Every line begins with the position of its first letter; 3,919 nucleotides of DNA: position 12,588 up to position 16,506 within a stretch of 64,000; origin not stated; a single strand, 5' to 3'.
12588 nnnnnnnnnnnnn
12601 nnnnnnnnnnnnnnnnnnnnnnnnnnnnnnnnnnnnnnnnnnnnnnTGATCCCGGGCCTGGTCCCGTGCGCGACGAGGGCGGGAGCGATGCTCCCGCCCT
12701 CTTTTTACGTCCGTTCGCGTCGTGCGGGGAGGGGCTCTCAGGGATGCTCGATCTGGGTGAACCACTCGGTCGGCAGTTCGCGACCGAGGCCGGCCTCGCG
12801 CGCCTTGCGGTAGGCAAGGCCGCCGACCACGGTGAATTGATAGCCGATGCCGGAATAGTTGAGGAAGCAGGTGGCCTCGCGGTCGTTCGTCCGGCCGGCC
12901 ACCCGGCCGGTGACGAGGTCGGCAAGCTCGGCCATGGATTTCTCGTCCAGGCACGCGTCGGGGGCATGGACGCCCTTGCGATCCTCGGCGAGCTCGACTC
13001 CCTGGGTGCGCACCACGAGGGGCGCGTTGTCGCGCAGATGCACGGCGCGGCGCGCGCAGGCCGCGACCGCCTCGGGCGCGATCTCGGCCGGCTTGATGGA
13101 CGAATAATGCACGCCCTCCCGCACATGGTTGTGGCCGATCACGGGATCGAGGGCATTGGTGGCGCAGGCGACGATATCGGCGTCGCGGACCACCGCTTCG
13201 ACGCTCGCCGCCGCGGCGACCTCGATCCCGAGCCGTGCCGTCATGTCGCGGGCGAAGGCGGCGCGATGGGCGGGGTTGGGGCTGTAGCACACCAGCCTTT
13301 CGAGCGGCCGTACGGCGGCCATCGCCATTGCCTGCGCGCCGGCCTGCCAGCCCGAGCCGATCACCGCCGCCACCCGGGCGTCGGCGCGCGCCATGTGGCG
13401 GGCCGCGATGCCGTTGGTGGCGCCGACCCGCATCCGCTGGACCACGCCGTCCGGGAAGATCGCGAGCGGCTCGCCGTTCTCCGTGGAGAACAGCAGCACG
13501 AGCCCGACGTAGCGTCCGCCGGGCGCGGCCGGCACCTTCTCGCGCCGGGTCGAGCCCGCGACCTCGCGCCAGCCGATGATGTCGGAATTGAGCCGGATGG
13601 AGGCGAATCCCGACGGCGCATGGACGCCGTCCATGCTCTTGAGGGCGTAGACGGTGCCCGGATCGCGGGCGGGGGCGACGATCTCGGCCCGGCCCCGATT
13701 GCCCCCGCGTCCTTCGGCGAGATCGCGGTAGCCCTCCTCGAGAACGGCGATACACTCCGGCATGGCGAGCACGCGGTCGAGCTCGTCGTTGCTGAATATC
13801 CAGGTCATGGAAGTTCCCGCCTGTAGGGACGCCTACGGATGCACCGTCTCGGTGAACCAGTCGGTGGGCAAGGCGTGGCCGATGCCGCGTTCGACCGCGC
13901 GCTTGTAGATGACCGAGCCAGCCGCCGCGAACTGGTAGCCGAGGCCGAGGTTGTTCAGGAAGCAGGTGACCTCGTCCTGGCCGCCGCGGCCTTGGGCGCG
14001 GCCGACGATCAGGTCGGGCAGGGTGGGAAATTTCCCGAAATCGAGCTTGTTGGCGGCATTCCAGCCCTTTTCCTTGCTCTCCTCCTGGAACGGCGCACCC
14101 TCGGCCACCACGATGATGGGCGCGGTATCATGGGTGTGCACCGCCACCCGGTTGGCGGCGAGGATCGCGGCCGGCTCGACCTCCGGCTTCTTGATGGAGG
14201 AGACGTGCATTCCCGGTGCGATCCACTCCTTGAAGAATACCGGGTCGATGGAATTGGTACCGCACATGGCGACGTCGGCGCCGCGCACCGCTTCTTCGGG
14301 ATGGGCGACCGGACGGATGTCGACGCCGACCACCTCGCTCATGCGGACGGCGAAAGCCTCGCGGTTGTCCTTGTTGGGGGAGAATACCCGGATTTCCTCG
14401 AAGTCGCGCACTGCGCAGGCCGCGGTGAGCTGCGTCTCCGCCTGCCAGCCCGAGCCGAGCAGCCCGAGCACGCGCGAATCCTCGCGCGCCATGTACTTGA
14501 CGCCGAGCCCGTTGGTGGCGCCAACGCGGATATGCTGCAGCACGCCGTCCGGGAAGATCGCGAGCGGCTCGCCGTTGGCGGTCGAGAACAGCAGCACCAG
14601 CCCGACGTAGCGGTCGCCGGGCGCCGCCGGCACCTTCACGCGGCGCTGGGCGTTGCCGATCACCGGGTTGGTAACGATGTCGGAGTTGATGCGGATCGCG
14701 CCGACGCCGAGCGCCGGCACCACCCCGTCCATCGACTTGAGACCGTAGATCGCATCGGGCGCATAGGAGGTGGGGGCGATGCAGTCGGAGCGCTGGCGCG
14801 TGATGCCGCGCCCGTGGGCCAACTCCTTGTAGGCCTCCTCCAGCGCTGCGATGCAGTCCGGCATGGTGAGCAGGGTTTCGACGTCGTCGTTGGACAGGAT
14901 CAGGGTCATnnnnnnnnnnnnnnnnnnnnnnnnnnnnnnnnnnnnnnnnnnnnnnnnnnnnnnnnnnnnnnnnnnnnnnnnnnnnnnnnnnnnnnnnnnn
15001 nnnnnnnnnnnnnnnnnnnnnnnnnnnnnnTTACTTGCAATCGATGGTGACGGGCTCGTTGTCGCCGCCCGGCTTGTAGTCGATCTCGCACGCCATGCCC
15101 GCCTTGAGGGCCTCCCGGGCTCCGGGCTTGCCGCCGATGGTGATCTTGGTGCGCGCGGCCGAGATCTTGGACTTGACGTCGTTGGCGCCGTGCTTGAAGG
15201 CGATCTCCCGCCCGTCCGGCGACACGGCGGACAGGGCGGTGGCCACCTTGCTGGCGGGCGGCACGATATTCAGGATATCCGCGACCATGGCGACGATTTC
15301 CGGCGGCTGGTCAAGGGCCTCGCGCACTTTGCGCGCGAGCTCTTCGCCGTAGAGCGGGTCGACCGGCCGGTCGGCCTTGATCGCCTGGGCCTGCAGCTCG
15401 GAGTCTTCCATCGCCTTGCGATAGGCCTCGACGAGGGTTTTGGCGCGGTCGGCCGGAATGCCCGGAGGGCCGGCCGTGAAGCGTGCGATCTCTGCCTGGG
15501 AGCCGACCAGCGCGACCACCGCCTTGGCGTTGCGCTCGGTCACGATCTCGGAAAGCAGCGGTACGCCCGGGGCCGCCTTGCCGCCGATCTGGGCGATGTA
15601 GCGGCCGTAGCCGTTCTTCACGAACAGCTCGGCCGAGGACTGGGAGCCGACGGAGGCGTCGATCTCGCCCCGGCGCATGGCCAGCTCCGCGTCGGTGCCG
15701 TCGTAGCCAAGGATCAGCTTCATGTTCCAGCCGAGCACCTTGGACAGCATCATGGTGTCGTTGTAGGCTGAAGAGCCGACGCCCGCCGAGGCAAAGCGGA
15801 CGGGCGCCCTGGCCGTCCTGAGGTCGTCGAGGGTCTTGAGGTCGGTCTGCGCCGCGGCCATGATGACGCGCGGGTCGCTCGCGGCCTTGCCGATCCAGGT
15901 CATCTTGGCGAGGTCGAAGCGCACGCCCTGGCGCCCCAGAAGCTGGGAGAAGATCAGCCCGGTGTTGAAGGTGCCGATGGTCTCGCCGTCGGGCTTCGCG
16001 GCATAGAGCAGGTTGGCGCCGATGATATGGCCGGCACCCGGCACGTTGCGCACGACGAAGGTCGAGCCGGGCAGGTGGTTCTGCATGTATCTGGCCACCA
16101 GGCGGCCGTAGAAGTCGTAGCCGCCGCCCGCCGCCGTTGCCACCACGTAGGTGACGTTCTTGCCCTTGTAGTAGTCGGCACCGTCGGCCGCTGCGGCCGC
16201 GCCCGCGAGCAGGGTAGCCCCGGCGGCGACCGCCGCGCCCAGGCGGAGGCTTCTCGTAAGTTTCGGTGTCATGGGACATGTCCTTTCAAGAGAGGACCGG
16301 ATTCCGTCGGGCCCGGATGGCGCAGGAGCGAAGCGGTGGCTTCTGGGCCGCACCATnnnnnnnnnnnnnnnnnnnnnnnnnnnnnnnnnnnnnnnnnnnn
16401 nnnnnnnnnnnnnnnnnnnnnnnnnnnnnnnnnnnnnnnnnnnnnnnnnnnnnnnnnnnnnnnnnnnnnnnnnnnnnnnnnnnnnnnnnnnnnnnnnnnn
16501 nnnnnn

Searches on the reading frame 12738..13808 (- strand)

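Call 16: search_protein_families(library=pfam, proteins=[window:12738-13808:-], max_evalue=0.01)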
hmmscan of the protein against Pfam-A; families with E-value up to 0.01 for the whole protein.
window:12738-13808:- (356 aa): 2 families
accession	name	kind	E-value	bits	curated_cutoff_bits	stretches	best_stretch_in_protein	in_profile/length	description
PF02423.21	OCD_Mu_crystall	-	5.9e-36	124.5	24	1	100-315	85-290/314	Ornithine cyclodeaminase/mu-crystallin family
PF01488.26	Shikimate_DH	-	0.0018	18.8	24.3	1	135-236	3-102/138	Shikimate / quinate 5-dehydrogenase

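Call 58: search_protein_families(library=ncbifam, proteins=[window:12738-13808:-], max_evalue=0.001)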
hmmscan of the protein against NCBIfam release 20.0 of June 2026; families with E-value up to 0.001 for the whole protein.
window:12738-13808:- (356 aa): 13 families
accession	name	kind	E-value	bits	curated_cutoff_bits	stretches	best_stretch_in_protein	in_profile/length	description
NF006379.0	PRK08618.1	equivalog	3.4e-35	121.9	417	1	102-344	85-323/326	ornithine cyclodeaminase family protein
NF006141.0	PRK08291.1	equivalog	1e-33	116.7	408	1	102-343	89-326/330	cyclodeaminase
TIGR02992.1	ectoine_eutC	equivalog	4.6e-31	108.1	471.65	1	101-343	85-323/326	ectoine utilization protein EutC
NF004793.0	PRK06141.1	equivalog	9.9e-28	97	322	1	102-315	83-291/314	bifunctional Delta(1)-pyrroline-2-carboxylate/Delta(1)-piperideine-2-carboxylate reductase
TIGR02371.1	ala_DH_arch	equivalog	2.7e-26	92.5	409.15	1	102-345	86-322/325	alanine dehydrogenase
NF045643.1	ImmsucRedBhcD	equivalog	6.3e-23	81.6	500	1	104-344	87-318/321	iminosuccinate reductase BhcD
NF005011.0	PRK06407.1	subfamily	1.3e-22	80.4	337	1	97-234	74-208/302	ornithine cyclodeaminase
NF005762.1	PRK07589.1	equivalog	1.2e-20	73.8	350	1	105-238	89-223/334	ornithine cyclodeaminase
TIGR03944.1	dehyd_SbnB_fam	equivalog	5.2e-20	71.7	326.9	1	103-346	90-325/327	2,3-diaminopropionate biosynthesis protein SbnB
NF004848.0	PRK06199.1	subfamily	7e-17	61.6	362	1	99-345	110-370/379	tyramine oxidase subunit B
NF005296.0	PRK06823.1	equivalog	7e-15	54.8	438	1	102-324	85-301/315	ornithine cyclodeaminase family protein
NF005603.0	PRK07340.1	equivalog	1.9e-10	40.5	266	1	102-227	85-208/307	delta(1)-pyrroline-2-carboxylate reductase family protein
NF045512.1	PyrPipCarbRedLhpI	equivalog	3.1e-07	29.8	400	1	101-250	80-230/298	bifunctional Delta(1)-pyrroline-2-carboxylate/Delta(1)-piperideine-2-carboxylate reductase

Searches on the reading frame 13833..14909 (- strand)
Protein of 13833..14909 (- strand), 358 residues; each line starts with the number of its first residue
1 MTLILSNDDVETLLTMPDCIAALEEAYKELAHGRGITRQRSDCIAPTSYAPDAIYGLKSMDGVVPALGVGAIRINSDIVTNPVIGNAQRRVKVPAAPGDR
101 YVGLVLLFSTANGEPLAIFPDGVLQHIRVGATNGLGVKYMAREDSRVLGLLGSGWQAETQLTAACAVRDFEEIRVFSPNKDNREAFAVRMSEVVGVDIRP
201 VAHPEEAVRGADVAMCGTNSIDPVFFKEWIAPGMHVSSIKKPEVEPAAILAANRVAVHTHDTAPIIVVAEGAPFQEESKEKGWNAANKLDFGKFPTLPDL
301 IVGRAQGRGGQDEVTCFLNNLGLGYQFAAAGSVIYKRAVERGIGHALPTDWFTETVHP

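Call 16: search_protein_families(library=pfam, proteins=[window:13833-14909:-], max_evalue=0.01)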
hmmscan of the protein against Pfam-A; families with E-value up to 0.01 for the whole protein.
window:13833-14909:- (358 aa): 1 family
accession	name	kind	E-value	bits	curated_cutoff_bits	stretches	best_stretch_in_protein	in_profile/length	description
PF02423.21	OCD_Mu_crystall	-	1.9e-38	132.7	24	1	3-340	4-312/314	Ornithine cyclodeaminase/mu-crystallin family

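Call 58: search_protein_families(library=ncbifam, proteins=[window:13833-14909:-], max_evalue=0.001)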
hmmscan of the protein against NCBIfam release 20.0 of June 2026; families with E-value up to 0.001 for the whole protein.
window:13833-14909:- (358 aa): 13 families
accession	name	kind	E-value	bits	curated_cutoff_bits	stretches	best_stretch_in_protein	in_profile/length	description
NF006379.0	PRK08618.1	equivalog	1.8e-41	142.5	417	1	3-346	2-323/326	ornithine cyclodeaminase family protein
TIGR02371.1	ala_DH_arch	equivalog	5e-40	137.6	409.15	2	2-240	2-222/325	alanine dehydrogenase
NF005011.0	PRK06407.1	subfamily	7.1e-30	104.3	337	1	100-237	76-210/302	ornithine cyclodeaminase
TIGR02992.1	ectoine_eutC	equivalog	2.8e-29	102.2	471.65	1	64-345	59-323/326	ectoine utilization protein EutC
NF006141.0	PRK08291.1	equivalog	9.8e-29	100.3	408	1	102-345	88-326/330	cyclodeaminase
NF045643.1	ImmsucRedBhcD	equivalog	3e-25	89.2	500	1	4-345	3-317/321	iminosuccinate reductase BhcD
NF004793.0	PRK06141.1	equivalog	4e-25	88.5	322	1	103-330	83-303/314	bifunctional Delta(1)-pyrroline-2-carboxylate/Delta(1)-piperideine-2-carboxylate reductase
NF004848.0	PRK06199.1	subfamily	2.8e-20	72.8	362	1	102-347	112-370/379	tyramine oxidase subunit B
TIGR03944.1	dehyd_SbnB_fam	equivalog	5.9e-18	65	326.9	1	102-348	88-325/327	2,3-diaminopropionate biosynthesis protein SbnB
NF005296.0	PRK06823.1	equivalog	1.4e-15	57.1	438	1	103-257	85-244/315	ornithine cyclodeaminase family protein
NF005762.1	PRK07589.1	equivalog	2.2e-15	56.5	350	1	106-244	89-233/334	ornithine cyclodeaminase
NF005603.0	PRK07340.1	equivalog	2.4e-07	30.3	266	1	103-226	85-206/307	delta(1)-pyrroline-2-carboxylate reductase family protein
NF045512.1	PyrPipCarbRedLhpI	equivalog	1.2e-05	24.7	400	1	102-228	80-203/298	bifunctional Delta(1)-pyrroline-2-carboxylate/Delta(1)-piperideine-2-carboxylate reductase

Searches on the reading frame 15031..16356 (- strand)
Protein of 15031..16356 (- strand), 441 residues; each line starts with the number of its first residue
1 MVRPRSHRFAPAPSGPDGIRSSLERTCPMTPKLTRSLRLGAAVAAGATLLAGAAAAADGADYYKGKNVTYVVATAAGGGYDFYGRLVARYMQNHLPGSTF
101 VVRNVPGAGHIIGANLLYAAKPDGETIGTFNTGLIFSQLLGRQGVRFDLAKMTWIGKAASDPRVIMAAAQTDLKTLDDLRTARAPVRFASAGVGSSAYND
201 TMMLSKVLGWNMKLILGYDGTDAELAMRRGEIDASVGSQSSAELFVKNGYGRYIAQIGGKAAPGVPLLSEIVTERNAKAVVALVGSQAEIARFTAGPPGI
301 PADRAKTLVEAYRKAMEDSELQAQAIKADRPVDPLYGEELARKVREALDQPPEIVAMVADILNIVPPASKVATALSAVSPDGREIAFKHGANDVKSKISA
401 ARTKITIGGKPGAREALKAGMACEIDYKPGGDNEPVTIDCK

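Call 3: search_protein_families(library=pfam, proteins=[window:15031-16356:-], max_evalue=1)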
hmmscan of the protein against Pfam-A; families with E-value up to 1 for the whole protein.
window:15031-16356:- (441 aa): 1 family
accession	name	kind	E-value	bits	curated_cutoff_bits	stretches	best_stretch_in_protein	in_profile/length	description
PF03401.19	TctC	-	1.9e-13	51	27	1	85-337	3-249/274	Tripartite tricarboxylate transporter family receptor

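Call 4: search_protein_families(library=ncbifam, proteins=[window:15031-16356:-], max_evalue=1)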
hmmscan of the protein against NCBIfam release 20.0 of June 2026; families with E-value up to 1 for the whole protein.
window:15031-16356:- (441 aa): 3 families
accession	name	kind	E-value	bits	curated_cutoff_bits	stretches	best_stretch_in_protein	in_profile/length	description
TIGR01728.1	SsuA_fam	subfamily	0.043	13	163.5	1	167-297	89-219/290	aliphatic sulfonate ABC transporter substrate-binding protein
TIGR02122.1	TRAP_TAXI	subfamily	0.056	12.3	84.35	1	43-186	6-146/320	TAXI family TRAP transporter solute-binding subunit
TIGR03956.1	rSAM_HydE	equivalog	0.11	11.7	254.6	1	371-402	266-297/340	[FeFe] hydrogenase H-cluster radical SAM maturase HydE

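Call 42: find_homologous_proteins(query=window:15031-16356:-, max_evalue=1e-20)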
Query window:15031-16356:- (441 aa): 2757 proteins with E <= 1e-20 among 8000 candidates; the best 120 are listed.
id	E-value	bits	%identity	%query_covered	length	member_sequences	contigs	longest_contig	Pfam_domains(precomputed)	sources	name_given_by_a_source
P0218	4.2e-264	894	100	94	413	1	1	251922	PF03401.19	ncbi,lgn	-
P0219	1.4e-200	685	73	94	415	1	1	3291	PF03401.19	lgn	-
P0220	2.7e-195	667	75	88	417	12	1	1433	PF03401.19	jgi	jgi:tripartite-type tricarboxylate transporter receptor subunit TctC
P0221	2.9e-190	651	73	86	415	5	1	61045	PF03401.19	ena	-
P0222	2.7e-188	644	71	94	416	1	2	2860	PF03401.19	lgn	-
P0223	3.1e-185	634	71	89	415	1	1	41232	PF03401.19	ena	-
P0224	1.3e-182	626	71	89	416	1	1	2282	PF03401.19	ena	-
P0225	4.2e-182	624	70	89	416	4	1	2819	PF03401.19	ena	-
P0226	1.1e-181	623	70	86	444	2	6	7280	PF03401.19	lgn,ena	-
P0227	1.3e-180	619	70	90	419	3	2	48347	PF03401.19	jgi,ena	-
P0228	1.4e-180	619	70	89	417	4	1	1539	PF03401.19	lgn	-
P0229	3.5e-179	614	66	93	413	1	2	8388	PF03401.19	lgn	-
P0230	1.4e-178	612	68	94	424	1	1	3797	PF03401.19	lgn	-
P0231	3.1e-174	598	55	93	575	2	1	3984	PF03401.19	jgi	jgi:tripartite-type tricarboxylate transporter receptor subunit TctC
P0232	9.6e-174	596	66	86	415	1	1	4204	PF03401.19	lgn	-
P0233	3.6e-172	591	55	93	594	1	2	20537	PF03401.19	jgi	jgi:tripartite-type tricarboxylate transporter receptor subunit TctC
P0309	5.1e-138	479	52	88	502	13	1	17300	PF03401.19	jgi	jgi:tripartite-type tricarboxylate transporter receptor subunit TctC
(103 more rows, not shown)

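Call 75: predict_structure(alignment_id=A7)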
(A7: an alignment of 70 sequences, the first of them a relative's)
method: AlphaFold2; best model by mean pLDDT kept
length: 413 residues; sequences in the alignment: 70
mean_pLDDT: 88.5   pTM: 0.76
mean pLDDT of the five models: 88.5, 87.9, 87.1, 86.2, 85.9
residues with pLDDT >= 90: 291; 70-90: 90; 50-70: 4; < 50: 28
segments of 3 or more residues with pLDDT < 50: 1-28
pLDDT, mean of each block of 10 residues (from residue 1): 35 35 46 95 88 94 96 85 87 97 87 90 96 94 96 96 86 95 93 90 95 91 96 91 93 91 92 97 98 95 93 94 92 81 95 94 93 87 94 95 86 95
secondary structure, 60 per line:
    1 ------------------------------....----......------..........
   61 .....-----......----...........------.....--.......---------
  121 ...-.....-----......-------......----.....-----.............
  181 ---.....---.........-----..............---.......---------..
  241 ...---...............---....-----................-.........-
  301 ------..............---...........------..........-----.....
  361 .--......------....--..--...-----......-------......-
elements in order: H31-34 E39-44 H51-65 E71-76 H81-91 E98-102 H105-111 E125-129 E135-140 H148-153 E158-162 H168-180 E184-188 H192-200 E206-210 H211-219 E223-229 H240-243 H247-261 E265-268 H274-289 H291-299 H309-320 H324-334 E341-350 E356-361 E364-369 E376-379 E394-399 E407-412

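Call 78: find_encoding_contigs(protein=P0233, flank=8000, max_places=2)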
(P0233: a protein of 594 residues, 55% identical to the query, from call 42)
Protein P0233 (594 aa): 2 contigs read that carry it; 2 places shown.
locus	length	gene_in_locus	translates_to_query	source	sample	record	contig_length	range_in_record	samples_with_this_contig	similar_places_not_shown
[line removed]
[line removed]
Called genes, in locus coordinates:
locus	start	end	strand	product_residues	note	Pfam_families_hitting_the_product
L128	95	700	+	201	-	PF07883:Cupin_2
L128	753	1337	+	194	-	PF02041:Auxin_BP (faint), PF07883:Cupin_2 (weak)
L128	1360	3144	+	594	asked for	PF03401:TctC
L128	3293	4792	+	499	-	PF01970:TctA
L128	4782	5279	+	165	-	PF07331:TctB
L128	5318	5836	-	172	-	-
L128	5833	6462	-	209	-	-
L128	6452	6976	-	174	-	-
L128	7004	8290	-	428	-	PF00355:Rieske, PF19301:LigXa_C, PF19112:VanA_C (faint)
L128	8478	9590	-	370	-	PF07883:Cupin_2 (faint)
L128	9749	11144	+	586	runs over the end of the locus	PF06277:EutA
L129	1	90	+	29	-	?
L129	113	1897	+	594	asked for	PF03401:TctC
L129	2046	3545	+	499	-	PF01970:TctA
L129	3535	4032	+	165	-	PF07331:TctB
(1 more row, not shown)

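Call 79: find_encoding_contigs(protein=P0309, flank=8000, max_places=2)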
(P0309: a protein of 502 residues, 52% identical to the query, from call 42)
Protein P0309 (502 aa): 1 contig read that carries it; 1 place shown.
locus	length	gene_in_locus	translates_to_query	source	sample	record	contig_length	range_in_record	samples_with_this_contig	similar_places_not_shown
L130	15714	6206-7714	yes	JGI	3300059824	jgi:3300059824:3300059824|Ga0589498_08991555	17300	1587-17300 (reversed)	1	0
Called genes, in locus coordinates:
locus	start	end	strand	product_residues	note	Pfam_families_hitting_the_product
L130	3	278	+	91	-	?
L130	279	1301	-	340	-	PF02653:BPD_transp_2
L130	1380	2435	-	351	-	PF00532:Peripla_BP_1, PF13407:Peripla_BP_4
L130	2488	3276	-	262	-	PF00005:ABC_tran, PF13304:AAA_21 (faint)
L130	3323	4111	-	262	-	PF00106:adh_short, PF08659:KR, PF13561:adh_short_C2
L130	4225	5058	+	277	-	PF23441:SDR (weak), PF00106:adh_short, PF08659:KR, PF13561:adh_short_C2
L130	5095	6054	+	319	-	PF00389:2-Hacid_dh, PF02826:2-Hacid_dh_C, PF03446:NAD_binding_2 (weak)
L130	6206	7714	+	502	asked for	PF03401:TctC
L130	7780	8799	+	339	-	PF12697:Abhydrolase_6 (weak)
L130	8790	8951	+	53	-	-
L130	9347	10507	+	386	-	PF00534:Glycos_transf_1, PF13692:Glyco_trans_1_4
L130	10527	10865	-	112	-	PF07372:DUF1491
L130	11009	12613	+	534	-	PF00009:GTP_EFTU, PF01926:MMR_HSR1 (weak), PF22042:EF-G_D2, PF03144:GTP_EFTU_D2 (weak), PF16658:RF3_C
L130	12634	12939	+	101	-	PF07883:Cupin_2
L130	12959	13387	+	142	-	PF02566:OsmC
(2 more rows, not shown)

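Call 82: fold_search(model_id=the predicted structure, library=pdb)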
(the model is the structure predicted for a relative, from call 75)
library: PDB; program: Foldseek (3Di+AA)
matches with E <= 10: 1229; with E <= 0.001: 474
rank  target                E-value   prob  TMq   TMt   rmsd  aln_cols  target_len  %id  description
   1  7ndr_C                4.3e-20  1.00  0.59  0.81   3.7       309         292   22  Crystal structure of TphC in an open conformation (released 2021-11-03)
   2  7ndr_B                1.6e-19  1.00  0.58  0.80   3.8       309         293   22  Crystal structure of TphC in an open conformation (released 2021-11-03)
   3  8hk9_A                2.6e-19  1.00  0.58  0.81   3.5       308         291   22  Apo-form of Periplasmic terephthalate binding protein (TBP) from Ideonella sakaiensis (released 2023-06-21)
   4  7ndr_A                3.1e-19  1.00  0.59  0.80   3.7       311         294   22  Crystal structure of TphC in an open conformation (released 2021-11-03)
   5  4x9t                  1.6e-18  1.00  0.60  0.84   3.7       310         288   21  Crystal structure of a TctC solute binding protein from Polaromonas (Bpro_3516, Target EFI-510338), no ligand (released 2014-12-24)
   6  2qpq_A                9.2e-18  1.00  0.57  0.77   3.9       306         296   23  Structure of Bug27 from Bordetella pertussis (released 2007-08-21)
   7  8hka                  9.8e-18  1.00  0.50  0.66   5.5       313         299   22  TPA bound-form of Periplasmic terephthalate binding protein (TBP) from Ideonella sakaiensis (released 2023-06-21)
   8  8hkb                  1.8e-17  1.00  0.50  0.65   5.4       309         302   23  TPA bound-form of Periplasmic terephthalate binding protein (TBP) from Ideonella sakaiensis mutant K184D (released 2023-06-21)
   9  7nds                  2.0e-17  1.00  0.49  0.65   5.8       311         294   22  Crystal structure of TphC in a closed conformation (released 2021-11-03)
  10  2f5x_A                4.2e-17  1.00  0.49  0.63   5.6       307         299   21  Structure of periplasmic binding protein BugD (released 2006-01-24)
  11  2qpq_B                5.0e-17  1.00  0.57  0.78   3.7       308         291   21  Structure of Bug27 from Bordetella pertussis (released 2007-08-21)
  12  2f5x_B                5.3e-17  1.00  0.50  0.64   5.5       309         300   22  Structure of periplasmic binding protein BugD (released 2006-01-24)
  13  6hke_A                5.6e-17  1.00  0.46  0.61   6.5       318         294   20  MatC (Rpa3494) from Rhodopseudomonas palustris with bound malate (released 2018-12-05)
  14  6hke_C                3.9e-16  1.00  0.48  0.63   5.9       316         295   21  MatC (Rpa3494) from Rhodopseudomonas palustris with bound malate (released 2018-12-05)
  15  2dvz                  4.3e-16  1.00  0.49  0.64   5.7       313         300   20  Structure of a periplasmic transporter (released 2006-11-07)
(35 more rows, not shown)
